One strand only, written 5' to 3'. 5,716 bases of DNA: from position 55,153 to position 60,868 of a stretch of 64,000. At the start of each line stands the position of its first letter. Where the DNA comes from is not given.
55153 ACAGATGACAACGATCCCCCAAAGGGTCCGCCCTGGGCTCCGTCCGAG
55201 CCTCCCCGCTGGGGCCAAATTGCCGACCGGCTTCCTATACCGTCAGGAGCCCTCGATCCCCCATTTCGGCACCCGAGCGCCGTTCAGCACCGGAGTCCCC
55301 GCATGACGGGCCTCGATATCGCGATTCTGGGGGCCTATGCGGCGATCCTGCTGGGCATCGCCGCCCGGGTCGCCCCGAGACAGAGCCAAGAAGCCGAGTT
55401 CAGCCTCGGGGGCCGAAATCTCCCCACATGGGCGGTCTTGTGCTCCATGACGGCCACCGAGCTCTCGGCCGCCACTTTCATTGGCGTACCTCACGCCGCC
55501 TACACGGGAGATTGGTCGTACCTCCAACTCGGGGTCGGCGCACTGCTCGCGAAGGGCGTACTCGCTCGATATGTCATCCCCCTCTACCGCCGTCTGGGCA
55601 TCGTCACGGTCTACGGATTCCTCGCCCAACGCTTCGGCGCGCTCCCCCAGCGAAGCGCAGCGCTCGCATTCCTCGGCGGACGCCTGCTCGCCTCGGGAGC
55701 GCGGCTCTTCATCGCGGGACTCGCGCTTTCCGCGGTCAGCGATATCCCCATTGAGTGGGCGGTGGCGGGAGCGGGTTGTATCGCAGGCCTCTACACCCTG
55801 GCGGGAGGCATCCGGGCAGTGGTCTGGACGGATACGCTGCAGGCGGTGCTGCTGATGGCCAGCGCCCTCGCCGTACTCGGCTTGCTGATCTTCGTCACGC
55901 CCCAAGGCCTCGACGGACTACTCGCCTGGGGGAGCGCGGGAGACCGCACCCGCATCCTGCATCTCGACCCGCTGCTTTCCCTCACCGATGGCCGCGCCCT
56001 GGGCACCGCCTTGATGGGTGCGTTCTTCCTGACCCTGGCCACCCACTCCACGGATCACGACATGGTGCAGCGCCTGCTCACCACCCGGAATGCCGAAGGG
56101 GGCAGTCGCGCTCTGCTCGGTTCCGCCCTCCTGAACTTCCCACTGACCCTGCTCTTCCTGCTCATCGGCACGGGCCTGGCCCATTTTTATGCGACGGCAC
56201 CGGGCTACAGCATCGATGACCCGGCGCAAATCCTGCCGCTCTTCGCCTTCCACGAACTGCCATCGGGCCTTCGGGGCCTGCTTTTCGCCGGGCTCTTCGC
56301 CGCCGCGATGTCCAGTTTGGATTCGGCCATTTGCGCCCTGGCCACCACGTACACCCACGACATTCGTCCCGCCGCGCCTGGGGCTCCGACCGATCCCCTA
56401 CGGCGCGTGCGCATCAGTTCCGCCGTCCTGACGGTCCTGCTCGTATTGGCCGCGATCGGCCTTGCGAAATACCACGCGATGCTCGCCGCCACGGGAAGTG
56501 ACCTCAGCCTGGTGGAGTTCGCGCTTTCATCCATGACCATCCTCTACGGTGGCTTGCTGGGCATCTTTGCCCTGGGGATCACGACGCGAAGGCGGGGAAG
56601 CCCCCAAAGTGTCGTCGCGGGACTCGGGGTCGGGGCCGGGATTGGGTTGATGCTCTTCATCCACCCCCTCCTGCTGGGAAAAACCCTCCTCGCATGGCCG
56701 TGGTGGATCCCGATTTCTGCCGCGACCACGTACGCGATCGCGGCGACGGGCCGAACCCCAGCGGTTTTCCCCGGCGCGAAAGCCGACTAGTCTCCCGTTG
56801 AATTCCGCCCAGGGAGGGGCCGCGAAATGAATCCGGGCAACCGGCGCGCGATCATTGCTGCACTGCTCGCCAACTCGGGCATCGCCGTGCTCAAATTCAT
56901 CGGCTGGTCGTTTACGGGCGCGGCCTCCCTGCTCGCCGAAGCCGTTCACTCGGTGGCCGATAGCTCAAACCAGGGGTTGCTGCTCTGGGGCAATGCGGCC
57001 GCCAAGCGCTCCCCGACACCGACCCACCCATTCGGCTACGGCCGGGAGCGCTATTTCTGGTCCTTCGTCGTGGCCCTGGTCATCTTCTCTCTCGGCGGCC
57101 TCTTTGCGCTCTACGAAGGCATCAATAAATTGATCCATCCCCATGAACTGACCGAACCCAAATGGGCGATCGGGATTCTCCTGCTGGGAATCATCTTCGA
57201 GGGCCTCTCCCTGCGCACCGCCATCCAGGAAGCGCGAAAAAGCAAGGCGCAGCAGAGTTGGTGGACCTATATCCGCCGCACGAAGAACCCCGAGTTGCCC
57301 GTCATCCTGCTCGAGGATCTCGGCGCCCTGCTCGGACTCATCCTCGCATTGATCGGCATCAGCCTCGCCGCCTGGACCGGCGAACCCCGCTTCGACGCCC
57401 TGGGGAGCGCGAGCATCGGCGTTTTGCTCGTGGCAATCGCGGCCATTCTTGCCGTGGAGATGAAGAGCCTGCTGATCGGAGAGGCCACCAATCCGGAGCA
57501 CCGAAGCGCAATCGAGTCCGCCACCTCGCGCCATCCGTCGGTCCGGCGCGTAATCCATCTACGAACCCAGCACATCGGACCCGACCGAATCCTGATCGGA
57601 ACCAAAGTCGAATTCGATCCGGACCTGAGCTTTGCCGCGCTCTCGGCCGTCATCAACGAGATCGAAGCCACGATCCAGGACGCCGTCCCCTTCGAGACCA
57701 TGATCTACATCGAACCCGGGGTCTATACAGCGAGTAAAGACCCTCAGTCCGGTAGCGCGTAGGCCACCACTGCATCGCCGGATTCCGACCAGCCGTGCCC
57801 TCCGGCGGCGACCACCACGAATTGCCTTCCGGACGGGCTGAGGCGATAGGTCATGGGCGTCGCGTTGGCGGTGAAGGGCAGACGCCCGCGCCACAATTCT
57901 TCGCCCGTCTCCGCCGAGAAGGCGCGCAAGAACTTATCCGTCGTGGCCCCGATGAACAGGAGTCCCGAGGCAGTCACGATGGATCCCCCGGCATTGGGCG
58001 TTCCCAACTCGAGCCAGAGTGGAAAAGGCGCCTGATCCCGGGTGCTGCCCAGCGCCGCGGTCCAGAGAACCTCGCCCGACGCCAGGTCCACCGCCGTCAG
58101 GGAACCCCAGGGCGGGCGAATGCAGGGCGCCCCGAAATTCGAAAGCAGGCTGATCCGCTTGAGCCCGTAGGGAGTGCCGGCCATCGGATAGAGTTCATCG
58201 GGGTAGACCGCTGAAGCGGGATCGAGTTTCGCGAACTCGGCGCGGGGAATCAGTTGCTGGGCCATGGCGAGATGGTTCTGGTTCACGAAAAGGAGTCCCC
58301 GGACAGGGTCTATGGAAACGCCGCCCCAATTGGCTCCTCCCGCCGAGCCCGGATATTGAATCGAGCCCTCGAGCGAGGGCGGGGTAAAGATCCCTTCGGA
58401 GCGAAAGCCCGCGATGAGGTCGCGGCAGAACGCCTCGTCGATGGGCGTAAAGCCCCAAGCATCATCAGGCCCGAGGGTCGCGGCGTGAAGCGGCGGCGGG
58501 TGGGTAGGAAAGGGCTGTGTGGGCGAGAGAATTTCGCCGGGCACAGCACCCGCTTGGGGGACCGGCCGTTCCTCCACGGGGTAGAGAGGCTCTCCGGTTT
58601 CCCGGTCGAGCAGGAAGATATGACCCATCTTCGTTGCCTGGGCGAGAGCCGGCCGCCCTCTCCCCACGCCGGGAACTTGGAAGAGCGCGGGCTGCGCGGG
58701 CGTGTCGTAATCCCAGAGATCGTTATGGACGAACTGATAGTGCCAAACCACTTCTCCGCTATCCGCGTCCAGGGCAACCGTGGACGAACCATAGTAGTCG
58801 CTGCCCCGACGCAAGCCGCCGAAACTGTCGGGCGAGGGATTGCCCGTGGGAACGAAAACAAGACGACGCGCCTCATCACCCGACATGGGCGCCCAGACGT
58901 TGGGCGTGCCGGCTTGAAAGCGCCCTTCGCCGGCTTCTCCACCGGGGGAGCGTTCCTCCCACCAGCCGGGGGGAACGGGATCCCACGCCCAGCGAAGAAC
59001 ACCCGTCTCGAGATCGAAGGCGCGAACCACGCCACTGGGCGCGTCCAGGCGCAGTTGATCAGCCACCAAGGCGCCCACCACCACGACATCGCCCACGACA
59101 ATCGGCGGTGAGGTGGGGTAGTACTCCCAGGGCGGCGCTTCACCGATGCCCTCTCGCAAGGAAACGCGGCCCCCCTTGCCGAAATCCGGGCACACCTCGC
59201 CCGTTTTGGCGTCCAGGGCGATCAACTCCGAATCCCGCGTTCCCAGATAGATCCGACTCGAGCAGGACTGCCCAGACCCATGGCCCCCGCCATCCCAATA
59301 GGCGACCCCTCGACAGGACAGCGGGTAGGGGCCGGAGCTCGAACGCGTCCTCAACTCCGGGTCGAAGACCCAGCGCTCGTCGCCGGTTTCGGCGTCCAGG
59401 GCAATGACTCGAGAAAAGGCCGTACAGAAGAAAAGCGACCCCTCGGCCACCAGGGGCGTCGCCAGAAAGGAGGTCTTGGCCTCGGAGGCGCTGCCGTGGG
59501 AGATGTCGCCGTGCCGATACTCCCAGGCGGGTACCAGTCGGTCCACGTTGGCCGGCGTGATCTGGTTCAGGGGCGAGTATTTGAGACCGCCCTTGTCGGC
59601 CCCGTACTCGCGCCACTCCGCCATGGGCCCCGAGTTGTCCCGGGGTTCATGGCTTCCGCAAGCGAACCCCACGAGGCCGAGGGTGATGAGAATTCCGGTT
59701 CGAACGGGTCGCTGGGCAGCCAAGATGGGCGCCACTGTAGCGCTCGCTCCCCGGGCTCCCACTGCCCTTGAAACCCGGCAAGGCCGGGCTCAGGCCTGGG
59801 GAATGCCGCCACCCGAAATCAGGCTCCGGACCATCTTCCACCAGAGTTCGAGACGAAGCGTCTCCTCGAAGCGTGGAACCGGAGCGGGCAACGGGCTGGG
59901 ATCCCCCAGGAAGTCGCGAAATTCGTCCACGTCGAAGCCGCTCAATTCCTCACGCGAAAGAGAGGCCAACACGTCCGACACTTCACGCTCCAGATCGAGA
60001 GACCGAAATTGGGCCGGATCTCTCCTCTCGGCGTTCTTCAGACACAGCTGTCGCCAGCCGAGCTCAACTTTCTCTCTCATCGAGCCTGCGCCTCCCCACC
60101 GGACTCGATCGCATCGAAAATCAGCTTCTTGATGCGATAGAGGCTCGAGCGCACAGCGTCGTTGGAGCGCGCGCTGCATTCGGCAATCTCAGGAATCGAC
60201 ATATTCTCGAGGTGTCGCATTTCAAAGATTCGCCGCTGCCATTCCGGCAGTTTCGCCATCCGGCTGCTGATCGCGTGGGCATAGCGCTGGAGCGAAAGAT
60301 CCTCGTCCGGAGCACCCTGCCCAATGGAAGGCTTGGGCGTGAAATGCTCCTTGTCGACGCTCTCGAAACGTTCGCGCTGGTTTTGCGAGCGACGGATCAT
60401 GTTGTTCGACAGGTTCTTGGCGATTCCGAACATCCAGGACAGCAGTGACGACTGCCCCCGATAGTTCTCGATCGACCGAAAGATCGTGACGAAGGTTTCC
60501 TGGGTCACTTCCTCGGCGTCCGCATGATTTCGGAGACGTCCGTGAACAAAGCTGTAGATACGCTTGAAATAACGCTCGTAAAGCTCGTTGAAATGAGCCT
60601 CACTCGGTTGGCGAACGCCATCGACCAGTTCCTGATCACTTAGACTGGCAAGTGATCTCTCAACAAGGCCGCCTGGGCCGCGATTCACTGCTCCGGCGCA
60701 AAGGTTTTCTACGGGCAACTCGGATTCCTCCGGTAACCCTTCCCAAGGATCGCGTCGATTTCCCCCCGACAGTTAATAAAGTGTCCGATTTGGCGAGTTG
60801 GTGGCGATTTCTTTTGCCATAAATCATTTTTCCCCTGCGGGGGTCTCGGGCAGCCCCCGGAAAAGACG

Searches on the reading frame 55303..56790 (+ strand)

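Call 29: search_protein_families(library=pfam, proteins=[window:55303-56790:+], max_evalue=0.001)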
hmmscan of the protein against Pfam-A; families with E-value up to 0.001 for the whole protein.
window:55303-56790:+ (495 aa): 1 family
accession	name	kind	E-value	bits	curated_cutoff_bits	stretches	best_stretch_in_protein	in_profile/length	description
PF00474.23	SSF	-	8.7e-30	104.3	22.8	1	33-386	1-360/406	Sodium:solute symporter family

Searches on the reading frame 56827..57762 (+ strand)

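Call 29: search_protein_families(library=pfam, proteins=[window:56827-57762:+], max_evalue=0.001)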
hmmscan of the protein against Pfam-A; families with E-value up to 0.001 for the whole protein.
window:56827-57762:+ (311 aa): 2 families
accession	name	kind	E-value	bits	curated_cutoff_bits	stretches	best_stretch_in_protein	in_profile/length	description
PF01545.26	Cation_efflux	-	7.4e-41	140.5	26.6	1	9-216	1-197/198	Cation efflux family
PF16916.11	ZT_dimer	-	1.4e-08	35.1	26.7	1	223-297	3-77/78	Dimerisation domain of Zinc Transporter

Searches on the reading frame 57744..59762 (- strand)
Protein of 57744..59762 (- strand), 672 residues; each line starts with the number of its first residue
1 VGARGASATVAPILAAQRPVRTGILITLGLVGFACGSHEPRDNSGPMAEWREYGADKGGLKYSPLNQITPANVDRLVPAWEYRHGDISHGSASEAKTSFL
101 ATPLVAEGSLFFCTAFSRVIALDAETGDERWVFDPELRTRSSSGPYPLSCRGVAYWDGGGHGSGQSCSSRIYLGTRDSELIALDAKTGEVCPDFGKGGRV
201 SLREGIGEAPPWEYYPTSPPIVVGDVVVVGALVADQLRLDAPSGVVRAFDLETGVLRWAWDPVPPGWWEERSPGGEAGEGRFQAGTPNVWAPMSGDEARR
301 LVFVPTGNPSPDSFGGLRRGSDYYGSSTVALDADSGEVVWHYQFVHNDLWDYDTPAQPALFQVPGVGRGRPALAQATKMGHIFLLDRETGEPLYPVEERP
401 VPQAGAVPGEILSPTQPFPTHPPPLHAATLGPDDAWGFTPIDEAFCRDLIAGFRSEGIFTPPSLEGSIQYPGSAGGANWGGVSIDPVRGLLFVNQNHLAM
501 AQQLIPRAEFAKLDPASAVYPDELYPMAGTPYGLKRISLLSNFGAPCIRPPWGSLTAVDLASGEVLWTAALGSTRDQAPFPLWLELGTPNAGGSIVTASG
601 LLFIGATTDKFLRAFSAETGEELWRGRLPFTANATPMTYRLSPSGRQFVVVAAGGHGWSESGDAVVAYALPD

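Call 29: search_protein_families(library=pfam, proteins=[window:57744-59762:-], max_evalue=0.001)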
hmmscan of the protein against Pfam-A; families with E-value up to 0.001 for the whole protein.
window:57744-59762:- (672 aa): 3 families
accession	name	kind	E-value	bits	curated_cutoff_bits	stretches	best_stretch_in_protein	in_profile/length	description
PF01011.28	PQQ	-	3.3e-232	772.9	26.7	1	50-649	1-595/595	Glucose/ethanol/alcohol dehydrogenase, beta-propeller domain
PF13360.13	PQQ_2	-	4.4e-21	76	27.6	2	98-258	24-142/233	Outer membrane protein assembly factor BamB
PF13570.13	Beta-prop_ACSF4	-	1.7e-05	24.8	133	0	166-200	59-93/329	Beta-alanine-activating enzyme, beta-propeller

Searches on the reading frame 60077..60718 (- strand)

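Call 88: search_protein_families(library=pfam, proteins=[window:60077-60718:-], max_evalue=0.001)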
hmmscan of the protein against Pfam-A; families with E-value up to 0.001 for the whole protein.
window:60077-60718:- (213 aa): 3 families
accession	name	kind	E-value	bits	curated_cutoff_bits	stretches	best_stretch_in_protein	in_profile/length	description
PF04542.20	Sigma70_r2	-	1.8e-15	56.9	24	1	46-112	1-69/71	Sigma-70 region 2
PF08281.18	Sigma70_r4_2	-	6.8e-10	38.9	25.7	1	149-199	3-53/54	Sigma-70, region 4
PF04545.22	Sigma70_r4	-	0.00013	21.9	24.1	1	154-191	2-39/50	Sigma-70, region 4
